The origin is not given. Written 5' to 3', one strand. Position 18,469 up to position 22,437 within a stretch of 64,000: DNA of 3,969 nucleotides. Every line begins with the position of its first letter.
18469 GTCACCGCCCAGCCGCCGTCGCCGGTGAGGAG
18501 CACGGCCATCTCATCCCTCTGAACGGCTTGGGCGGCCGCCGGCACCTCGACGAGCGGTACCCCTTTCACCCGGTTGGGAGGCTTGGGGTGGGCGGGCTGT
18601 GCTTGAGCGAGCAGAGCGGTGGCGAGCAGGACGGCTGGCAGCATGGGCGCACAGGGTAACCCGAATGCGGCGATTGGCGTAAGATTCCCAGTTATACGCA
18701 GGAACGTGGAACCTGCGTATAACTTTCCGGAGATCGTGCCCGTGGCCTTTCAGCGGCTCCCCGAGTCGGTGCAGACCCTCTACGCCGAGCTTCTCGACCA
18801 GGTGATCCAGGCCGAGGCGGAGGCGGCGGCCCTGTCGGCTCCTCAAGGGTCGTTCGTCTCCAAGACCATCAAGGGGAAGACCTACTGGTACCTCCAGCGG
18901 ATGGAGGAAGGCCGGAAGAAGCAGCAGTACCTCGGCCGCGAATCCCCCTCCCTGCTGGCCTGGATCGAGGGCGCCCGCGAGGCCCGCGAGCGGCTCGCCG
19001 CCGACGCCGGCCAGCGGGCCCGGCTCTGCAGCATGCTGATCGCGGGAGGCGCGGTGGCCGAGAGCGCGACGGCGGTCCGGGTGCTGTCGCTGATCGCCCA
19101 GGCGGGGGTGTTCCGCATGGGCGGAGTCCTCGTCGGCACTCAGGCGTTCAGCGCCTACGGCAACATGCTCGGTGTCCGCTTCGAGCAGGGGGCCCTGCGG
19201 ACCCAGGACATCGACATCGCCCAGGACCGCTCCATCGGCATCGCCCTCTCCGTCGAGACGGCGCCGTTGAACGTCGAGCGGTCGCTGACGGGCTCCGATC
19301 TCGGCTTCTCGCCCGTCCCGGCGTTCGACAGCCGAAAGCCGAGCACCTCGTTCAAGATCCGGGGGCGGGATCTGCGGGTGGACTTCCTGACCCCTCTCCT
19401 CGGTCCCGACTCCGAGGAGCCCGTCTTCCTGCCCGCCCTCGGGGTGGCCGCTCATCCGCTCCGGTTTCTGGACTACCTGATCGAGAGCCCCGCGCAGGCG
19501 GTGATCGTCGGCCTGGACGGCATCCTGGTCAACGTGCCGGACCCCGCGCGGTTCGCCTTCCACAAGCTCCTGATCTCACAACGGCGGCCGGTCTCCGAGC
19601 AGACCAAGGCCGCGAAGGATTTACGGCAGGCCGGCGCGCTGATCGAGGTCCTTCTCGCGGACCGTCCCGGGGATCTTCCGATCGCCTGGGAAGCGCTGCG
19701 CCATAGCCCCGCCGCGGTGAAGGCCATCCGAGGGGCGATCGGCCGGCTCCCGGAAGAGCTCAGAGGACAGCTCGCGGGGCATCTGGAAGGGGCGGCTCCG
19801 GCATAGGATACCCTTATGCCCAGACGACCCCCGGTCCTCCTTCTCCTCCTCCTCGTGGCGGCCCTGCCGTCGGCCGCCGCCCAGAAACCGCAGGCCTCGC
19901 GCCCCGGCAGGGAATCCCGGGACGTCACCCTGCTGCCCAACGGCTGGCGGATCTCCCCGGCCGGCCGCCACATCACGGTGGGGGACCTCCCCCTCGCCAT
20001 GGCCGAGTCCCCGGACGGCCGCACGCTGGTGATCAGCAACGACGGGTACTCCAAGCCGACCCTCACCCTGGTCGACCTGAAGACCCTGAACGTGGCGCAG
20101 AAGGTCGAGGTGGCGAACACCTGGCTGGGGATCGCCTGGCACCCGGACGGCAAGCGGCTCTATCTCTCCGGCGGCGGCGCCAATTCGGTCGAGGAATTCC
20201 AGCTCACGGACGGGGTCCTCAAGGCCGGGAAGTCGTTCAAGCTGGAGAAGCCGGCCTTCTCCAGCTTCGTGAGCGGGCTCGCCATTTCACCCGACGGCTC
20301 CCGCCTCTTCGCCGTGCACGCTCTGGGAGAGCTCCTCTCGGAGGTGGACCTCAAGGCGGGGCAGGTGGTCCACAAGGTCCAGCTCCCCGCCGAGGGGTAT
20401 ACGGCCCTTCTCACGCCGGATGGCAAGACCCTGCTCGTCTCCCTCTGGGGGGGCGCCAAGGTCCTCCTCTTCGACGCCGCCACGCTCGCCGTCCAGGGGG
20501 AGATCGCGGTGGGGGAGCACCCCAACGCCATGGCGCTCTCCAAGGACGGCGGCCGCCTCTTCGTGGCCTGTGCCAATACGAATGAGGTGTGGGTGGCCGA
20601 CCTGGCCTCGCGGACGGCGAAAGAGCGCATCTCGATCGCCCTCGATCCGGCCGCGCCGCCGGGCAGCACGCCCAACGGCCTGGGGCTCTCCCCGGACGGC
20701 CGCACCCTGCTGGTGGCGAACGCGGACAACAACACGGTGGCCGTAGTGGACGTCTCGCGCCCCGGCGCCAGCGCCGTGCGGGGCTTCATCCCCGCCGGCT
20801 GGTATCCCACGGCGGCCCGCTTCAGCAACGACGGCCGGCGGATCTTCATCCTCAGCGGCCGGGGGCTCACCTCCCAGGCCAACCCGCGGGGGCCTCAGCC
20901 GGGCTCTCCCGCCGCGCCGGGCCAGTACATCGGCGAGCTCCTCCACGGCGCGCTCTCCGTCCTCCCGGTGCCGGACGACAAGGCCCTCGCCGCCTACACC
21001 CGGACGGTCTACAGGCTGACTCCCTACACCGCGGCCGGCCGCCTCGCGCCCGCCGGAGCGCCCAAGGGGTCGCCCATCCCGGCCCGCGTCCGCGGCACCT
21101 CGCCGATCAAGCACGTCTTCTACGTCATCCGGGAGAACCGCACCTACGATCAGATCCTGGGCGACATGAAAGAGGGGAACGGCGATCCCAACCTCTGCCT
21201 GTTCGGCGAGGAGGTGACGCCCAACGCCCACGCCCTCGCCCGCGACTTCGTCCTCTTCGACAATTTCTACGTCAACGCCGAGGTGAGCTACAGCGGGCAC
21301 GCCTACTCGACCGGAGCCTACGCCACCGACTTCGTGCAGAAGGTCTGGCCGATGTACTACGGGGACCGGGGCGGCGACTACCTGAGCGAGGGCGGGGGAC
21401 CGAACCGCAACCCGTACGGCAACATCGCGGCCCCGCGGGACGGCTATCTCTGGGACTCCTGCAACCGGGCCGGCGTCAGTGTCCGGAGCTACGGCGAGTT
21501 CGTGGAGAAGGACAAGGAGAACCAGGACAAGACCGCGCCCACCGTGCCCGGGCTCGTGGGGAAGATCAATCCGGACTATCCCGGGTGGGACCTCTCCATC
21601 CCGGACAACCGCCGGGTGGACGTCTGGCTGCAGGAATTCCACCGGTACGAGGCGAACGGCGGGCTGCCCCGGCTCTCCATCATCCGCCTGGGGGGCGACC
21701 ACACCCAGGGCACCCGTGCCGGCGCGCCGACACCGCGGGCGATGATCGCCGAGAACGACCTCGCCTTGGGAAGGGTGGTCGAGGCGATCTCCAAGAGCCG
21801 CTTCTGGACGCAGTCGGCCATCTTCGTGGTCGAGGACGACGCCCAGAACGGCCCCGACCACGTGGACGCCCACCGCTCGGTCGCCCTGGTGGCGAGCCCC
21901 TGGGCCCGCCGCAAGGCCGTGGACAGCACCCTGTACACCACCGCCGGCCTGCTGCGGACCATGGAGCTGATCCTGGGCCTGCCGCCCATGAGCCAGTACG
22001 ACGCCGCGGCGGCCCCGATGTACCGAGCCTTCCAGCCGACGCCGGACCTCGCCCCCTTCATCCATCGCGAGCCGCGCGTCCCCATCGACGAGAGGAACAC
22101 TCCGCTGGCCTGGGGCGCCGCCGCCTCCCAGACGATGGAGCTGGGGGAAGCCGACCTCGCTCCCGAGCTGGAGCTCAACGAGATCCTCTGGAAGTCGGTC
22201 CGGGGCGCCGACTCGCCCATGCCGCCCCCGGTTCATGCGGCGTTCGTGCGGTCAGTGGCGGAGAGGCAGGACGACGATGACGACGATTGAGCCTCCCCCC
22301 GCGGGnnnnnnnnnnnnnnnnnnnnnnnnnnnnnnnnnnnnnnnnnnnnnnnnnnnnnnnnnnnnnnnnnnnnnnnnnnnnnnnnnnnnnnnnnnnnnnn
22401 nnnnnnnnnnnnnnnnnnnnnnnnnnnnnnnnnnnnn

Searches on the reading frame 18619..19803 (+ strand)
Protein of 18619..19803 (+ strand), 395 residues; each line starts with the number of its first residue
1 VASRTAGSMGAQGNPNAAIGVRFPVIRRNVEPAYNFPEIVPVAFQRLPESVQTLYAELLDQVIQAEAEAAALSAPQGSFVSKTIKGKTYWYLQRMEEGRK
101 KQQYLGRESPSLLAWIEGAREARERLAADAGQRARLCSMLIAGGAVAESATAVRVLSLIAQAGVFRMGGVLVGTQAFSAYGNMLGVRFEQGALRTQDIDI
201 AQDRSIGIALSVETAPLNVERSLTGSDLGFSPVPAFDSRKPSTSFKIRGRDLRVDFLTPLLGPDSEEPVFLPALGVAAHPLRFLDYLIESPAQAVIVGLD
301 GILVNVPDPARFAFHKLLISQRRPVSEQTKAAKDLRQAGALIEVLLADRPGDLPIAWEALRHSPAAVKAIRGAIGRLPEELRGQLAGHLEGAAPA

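Call 81: search_protein_families(library=pfam, proteins=[window:18619-19803:+], max_evalue=0.001)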
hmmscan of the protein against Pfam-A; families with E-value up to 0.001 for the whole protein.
window:18619-19803:+ (395 aa): 1 family
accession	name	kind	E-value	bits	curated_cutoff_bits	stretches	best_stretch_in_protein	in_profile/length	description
PF12281.14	NTP_transf_8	-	7e-59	199.9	26.3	1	152-358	3-214/218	Nucleotidyltransferase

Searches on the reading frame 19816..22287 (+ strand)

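Call 35: search_protein_families(library=pfam, proteins=[window:19816-22287:+], max_evalue=0.001)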
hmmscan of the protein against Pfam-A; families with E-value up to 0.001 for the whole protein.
window:19816-22287:+ (824 aa): 12 families
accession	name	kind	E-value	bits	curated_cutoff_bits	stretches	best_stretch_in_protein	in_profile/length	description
PF08450.18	SGL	-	1.1e-14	55.1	26.3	1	41-209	88-243/246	SMP-30/Gluconolactonase/LRE-like region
PF25174.1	Beta-prop_THOC3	-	2.5e-14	53.4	305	2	149-344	46-229/272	THOC3 beta-propeller domain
PF04185.19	Phosphoesterase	-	4.8e-12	46.1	23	1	463-723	102-356/356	Phosphoesterase family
PF07676.18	PD40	-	2.1e-09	37.5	20.9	0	333-350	13-30/38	WD40-like Beta Propeller Repeat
PF10282.15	Lactonase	-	2.6e-09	37.2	21.7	0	199-262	251-319/344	Lactonase, 7-bladed beta-propeller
PF21783.3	YNCE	-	3.7e-09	36.8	27.1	1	50-313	63-313/339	YNCE-like beta-propeller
PF12894.13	ANAPC4_WD40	-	4.9e-05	23.9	22.9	0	240-314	11-68/91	Anaphase-promoting complex subunit 4 WD40 domain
PF23414.1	Beta-prop_EML_2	-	9.7e-05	22.3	90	0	153-256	2-104/266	Echinoderm microtubule-associated protein second beta-propeller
PF00400.38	WD40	-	0.00014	22.7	27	0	105-120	16-30/39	WD domain, G-beta repeat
PF21139.3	BT_MCC_alpha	-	0.00015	22.6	31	0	12-125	5-113/118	Methylcrotonyl-CoA carboxylase, alpha-subunit, BT domain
PF02239.22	Cytochrom_D1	-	0.00026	20.1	25.5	0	157-318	43-205/368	Cytochrome D1 heme domain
PF01436.27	NHL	-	0.00064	20.1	20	0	235-260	3-27/28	NHL repeat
